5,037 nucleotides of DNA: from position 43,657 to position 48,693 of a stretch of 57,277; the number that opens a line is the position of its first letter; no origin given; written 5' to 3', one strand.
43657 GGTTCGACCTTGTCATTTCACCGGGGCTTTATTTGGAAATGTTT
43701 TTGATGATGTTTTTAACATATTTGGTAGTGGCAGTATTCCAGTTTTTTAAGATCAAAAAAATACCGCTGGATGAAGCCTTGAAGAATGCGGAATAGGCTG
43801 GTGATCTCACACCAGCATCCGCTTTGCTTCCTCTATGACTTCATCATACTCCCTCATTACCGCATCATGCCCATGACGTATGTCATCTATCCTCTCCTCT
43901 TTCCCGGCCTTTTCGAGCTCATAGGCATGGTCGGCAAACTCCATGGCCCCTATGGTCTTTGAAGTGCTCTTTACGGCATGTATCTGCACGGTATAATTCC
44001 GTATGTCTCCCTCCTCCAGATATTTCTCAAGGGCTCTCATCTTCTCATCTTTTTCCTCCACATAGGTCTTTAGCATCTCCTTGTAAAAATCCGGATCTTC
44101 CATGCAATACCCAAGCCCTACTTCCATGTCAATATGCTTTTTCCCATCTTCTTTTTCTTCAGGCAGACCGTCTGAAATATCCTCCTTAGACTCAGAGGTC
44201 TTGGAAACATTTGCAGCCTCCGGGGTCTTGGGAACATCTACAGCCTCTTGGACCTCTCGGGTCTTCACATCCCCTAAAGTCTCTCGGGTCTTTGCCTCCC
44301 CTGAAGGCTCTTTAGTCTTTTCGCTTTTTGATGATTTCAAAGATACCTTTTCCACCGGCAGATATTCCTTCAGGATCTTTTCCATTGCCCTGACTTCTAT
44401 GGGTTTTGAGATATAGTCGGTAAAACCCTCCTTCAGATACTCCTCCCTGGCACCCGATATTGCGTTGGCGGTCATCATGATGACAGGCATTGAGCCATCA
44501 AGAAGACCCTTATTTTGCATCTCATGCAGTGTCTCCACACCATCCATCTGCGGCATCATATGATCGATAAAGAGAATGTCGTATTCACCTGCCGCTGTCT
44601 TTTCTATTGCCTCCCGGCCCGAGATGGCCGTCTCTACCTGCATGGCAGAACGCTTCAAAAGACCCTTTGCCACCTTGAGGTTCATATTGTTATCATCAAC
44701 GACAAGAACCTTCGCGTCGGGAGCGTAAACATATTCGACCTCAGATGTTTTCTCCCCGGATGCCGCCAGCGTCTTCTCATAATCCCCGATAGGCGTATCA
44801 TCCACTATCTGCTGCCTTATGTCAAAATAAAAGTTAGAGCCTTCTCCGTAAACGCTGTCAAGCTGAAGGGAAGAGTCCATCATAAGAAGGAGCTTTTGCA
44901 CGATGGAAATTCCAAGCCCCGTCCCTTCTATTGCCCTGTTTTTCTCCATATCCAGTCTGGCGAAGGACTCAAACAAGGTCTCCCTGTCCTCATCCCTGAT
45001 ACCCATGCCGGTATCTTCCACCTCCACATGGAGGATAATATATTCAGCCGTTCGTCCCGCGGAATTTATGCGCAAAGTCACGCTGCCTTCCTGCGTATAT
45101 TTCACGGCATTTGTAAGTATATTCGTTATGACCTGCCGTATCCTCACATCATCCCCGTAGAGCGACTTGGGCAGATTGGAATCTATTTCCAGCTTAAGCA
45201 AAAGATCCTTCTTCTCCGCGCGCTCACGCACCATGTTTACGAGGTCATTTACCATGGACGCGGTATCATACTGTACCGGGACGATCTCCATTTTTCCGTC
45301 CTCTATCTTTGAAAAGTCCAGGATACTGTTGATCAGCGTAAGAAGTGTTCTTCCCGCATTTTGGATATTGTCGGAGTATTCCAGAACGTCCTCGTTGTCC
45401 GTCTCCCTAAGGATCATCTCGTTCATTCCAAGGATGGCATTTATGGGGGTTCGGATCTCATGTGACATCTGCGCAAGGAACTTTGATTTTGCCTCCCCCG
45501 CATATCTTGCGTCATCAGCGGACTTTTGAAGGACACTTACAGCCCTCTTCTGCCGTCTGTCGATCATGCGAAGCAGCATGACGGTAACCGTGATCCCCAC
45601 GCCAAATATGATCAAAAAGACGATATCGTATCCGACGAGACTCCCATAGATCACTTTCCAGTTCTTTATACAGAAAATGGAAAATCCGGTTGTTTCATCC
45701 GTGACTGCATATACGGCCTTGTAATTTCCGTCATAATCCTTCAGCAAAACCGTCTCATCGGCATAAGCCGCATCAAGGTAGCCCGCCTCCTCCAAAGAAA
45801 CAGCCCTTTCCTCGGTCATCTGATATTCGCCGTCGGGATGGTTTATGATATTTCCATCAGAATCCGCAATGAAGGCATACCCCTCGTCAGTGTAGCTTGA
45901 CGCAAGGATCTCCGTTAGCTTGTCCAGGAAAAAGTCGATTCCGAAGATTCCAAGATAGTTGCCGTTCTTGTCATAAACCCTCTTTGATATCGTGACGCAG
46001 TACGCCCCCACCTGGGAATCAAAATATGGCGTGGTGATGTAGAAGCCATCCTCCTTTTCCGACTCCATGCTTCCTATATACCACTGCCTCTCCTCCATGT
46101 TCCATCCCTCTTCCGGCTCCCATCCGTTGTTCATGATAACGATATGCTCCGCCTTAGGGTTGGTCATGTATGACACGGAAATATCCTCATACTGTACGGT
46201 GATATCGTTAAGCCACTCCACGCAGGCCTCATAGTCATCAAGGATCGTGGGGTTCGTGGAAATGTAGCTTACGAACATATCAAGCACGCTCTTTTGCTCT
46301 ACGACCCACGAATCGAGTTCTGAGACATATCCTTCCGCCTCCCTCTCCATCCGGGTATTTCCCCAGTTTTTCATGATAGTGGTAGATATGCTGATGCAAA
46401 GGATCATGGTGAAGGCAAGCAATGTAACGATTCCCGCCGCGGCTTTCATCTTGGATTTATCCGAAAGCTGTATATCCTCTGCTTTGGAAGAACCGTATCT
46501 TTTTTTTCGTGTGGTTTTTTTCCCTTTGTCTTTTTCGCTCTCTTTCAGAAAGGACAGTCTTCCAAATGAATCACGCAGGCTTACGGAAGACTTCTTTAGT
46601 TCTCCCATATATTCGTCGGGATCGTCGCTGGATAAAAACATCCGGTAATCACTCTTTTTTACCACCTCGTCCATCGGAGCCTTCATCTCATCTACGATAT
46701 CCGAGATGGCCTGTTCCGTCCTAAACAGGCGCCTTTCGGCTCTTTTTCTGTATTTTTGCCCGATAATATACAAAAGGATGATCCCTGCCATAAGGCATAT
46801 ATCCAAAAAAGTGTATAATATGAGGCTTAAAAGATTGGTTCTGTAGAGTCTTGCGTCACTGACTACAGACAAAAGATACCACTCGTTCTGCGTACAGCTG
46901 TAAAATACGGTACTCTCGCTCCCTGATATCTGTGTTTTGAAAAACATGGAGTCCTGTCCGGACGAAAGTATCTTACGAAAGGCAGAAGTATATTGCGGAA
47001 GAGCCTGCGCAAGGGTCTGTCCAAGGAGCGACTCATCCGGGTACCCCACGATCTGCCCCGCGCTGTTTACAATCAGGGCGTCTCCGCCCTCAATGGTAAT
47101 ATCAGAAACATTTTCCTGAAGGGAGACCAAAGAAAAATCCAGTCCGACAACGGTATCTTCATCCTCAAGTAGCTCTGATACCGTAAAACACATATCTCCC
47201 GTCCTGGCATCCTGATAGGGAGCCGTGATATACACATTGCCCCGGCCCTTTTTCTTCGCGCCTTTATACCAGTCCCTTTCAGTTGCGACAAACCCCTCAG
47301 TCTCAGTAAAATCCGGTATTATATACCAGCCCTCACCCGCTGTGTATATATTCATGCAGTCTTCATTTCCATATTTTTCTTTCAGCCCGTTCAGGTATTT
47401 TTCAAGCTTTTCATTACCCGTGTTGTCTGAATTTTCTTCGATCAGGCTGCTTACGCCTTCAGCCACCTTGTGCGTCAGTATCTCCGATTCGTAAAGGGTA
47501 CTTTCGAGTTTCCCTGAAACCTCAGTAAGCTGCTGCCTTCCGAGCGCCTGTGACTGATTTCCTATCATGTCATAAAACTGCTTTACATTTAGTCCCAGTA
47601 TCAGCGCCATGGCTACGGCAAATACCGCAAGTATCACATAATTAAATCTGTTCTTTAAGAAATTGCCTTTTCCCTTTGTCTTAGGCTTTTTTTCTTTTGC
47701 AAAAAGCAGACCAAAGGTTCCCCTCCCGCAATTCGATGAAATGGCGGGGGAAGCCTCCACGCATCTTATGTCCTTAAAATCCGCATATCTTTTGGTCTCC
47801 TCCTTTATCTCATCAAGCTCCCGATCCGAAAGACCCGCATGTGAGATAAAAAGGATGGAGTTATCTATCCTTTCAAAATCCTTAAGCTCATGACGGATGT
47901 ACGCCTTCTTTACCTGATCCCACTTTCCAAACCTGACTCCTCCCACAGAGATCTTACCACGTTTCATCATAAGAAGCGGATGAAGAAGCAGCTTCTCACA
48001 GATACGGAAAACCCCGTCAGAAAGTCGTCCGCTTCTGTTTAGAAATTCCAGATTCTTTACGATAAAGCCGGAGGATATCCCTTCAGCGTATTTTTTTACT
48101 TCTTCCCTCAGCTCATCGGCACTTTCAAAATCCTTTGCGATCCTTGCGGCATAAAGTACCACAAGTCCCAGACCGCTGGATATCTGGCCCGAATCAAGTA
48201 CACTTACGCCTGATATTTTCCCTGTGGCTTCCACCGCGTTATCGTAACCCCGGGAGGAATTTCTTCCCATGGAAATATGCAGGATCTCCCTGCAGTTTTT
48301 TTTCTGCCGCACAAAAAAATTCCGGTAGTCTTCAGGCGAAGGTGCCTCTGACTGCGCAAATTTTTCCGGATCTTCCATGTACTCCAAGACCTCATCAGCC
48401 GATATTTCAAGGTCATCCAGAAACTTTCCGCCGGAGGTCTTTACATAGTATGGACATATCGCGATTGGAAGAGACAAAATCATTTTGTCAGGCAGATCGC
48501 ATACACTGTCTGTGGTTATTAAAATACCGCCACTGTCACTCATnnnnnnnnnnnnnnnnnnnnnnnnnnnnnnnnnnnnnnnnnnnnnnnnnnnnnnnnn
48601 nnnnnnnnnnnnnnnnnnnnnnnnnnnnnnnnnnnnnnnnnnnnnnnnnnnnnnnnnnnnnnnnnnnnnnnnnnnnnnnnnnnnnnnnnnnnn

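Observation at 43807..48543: DegV (fatty-acid-binding family) domain fused to the N-terminus of a double-Cache hybrid histidine kinase with Hpt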

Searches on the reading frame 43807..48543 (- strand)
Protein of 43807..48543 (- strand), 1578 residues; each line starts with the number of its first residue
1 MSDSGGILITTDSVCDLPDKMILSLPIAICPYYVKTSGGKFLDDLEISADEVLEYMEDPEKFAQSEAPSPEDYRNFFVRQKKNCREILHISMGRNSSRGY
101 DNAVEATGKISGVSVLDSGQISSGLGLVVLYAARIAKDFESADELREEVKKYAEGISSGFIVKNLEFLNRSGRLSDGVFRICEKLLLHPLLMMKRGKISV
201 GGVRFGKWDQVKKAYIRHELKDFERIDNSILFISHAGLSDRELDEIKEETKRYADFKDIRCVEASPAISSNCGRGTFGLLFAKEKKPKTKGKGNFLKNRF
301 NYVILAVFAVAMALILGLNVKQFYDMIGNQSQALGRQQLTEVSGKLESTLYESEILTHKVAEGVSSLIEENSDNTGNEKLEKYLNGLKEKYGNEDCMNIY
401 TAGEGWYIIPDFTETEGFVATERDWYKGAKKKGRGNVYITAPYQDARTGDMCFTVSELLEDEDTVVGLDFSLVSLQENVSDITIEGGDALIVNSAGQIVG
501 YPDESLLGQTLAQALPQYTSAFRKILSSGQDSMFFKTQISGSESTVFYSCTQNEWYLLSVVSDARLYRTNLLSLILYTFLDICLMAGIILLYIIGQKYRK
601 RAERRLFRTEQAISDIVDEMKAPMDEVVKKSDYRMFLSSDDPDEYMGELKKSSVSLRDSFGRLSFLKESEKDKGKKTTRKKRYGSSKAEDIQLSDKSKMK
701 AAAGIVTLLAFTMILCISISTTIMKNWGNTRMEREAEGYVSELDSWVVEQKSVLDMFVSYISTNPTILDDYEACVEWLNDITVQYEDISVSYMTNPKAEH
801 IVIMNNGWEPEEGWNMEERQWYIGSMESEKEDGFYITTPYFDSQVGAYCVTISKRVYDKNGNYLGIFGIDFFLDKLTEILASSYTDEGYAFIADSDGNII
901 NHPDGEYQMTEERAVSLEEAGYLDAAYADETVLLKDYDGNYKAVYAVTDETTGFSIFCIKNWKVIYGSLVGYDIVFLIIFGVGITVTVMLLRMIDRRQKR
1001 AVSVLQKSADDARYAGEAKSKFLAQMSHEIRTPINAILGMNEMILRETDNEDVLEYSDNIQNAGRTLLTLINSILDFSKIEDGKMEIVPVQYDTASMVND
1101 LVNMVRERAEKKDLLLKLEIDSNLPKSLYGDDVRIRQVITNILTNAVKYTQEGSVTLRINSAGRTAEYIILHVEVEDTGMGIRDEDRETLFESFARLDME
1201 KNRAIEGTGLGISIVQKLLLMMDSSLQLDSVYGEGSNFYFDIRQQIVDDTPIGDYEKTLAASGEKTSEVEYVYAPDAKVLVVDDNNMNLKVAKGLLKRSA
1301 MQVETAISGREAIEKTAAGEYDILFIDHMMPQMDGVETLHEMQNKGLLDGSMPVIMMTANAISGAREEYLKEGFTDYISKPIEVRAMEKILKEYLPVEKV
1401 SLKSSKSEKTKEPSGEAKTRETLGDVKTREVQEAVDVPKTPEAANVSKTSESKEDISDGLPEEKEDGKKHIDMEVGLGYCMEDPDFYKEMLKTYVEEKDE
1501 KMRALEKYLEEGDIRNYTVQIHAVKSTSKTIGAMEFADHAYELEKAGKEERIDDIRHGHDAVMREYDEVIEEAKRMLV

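Call 3: search_protein_families(library=pfam, proteins=[window:43807-48543:-], max_evalue=0.1)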
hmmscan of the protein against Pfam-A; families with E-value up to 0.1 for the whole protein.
window:43807-48543:- (1578 aa): 10 families
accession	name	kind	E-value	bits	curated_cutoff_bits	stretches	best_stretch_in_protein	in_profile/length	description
PF02645.21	DegV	-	1.1e-38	133.7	27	1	7-283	2-279/280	Uncharacterised protein, DegV family COG1307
PF02743.24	dCache_1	-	5.9e-36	124.6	45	2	759-965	34-238/240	Cache domain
PF00072.30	Response_reg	-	1.2e-24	87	30.2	1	1279-1391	1-110/111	Response regulator receiver domain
PF02518.31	HATPase_c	-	1.7e-21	77.2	26.4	1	1130-1244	1-109/111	Histidine kinase-, DNA gyrase B-, and HSP90-like ATPase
PF00512.31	HisKA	-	4.7e-19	68.6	26.9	1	1018-1083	1-66/66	His Kinase A (phospho-acceptor) domain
PF22673.2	MCP-like_PDC_1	-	5.6e-17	62.6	27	2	774-878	18-113/113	Methyl-accepting chemotaxis protein-like, first PDC sensor domain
PF01627.28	Hpt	-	1.2e-05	25.9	24.6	1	1489-1555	1-67/84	Hpt domain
PF13581.12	HATPase_c_2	-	0.015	15.8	27.4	1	1137-1218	34-108/127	Histidine kinase-like ATPase domain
PF17203.10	sCache_3_2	-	0.023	15.2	28.4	0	883-909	54-74/140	Single cache domain 3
PF17200.10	sCache_2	-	0.077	13.4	25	0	878-910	44-78/155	Single Cache domain 2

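Call 4: search_protein_families(library=ncbifam, proteins=[window:43807-48543:-], max_evalue=0.1)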
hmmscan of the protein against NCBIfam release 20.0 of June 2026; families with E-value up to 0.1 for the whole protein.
window:43807-48543:- (1578 aa): 151 families (the best 25 are shown)
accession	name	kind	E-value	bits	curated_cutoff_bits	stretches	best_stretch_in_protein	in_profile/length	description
TIGR02956.1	TMAO_torS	equivalog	7e-98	328.9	676.5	1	1005-1552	450-945/967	TMAO reductase system sensor histidine kinase/response regulator TorS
NF008318.0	PRK11107.1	equivalog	4.9e-96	322.7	890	2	1011-1249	285-523/920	two-component sensor histidine kinase BarA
NF041947.1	LuxQ_Vibrio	equivalog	6e-80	269.2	1200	1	1010-1394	463-838/843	quorum-sensing autoinducer 2 sensor kinase/phosphatase LuxQ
NF008302.0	PRK11091.1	equivalog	1.1e-76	258.7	838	1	1007-1412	271-660/779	aerobic respiration two-component sensor histidine kinase ArcB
NF011874.0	PRK15347.1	equivalog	6.1e-74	249.6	852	2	1003-1242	382-612/921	two component system sensor kinase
NF038297.2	hybrid_HK_HrmK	equivalog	2.5e-72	244.4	725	1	986-1394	203-607/607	hybrid histidine kinase/response regulator HrmK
NF045901.1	HisKinLetSLeg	equivalog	4.4e-68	230.1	1650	3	1017-1244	291-518/906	two-component system sensor histidine kinase LetS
NF008099.0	PRK10841.1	equivalog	1.4e-67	228.3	920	2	1003-1241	454-687/949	two-component system sensor histidine kinase RcsC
NF008543.0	PRK11466.1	equivalog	6.6e-52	176.5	982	1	1010-1401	435-804/914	TMAO reductase system sensor histidine kinase/response regulator TorS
NF041832.1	near_NosP_CTERM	subfamily_domain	1e-48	166.3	400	1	1015-1392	3-367/370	NahK/ErcS family hybrid sensor histidine kinase/response regulator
NF046044.1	PnpS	equivalog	1.6e-48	165.7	400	1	986-1241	137-388/390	two-component system histidine kinase PnpS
NF007420.1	PRK09959.1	equivalog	3.4e-45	154.1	1995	1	1002-1391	695-1070/1197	acid-sensing system histidine kinase EvgS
TIGR00762.1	DegV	domain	3.6e-44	151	99.7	1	8-281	2-275/276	DegV family EDD domain-containing protein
NF047874.1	MASE3_PAS_HK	subfamily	6.7e-41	140.8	560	1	985-1255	366-636/655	MASE3 domain-containing sensor histidine kinase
TIGR02966.1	phoR_proteo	equivalog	1.2e-40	139.6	334.2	1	1009-1241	104-332/333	phosphate regulon sensor histidine kinase PhoR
NF045911.1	TCSHisKinNblS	equivalog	3.1e-32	111.7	1000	1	985-1243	352-619/621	two-component system sensor histidine kinase NblS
NF050805.1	CellDivHKDivJCaul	equivalog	5.2e-30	104.2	1000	1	981-1237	261-513/531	cell cycle sensor histidine kinase DivJ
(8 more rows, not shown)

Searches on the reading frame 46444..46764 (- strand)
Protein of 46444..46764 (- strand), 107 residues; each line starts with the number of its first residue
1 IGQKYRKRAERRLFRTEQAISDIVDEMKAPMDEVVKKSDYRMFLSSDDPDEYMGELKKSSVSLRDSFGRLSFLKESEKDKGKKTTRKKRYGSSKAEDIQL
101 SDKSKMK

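Call 62: search_protein_families(library=pfam, proteins=[window:46444-46764:-], max_evalue=10)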
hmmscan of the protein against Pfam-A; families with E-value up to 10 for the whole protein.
window:46444-46764:- (107 aa): 0 families

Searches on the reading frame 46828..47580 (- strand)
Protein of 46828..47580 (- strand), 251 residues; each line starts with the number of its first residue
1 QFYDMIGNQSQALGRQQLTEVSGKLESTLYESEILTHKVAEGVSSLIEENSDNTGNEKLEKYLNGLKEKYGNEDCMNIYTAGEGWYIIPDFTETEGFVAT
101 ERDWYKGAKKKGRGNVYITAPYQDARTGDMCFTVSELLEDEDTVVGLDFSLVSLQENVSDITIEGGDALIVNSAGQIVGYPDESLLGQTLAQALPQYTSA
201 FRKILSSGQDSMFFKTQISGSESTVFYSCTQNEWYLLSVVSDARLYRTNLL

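Call 62: search_protein_families(library=pfam, proteins=[window:46828-47580:-], max_evalue=10)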
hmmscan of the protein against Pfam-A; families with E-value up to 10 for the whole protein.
window:46828-47580:- (251 aa): 2 families
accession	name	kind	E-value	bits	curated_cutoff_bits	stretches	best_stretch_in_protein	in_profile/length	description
PF02743.24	dCache_1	-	1.3e-18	67.8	45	1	5-238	2-239/240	Cache domain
PF22673.2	MCP-like_PDC_1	-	2e-06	28.6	27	1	95-155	50-112/113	Methyl-accepting chemotaxis protein-like, first PDC sensor domain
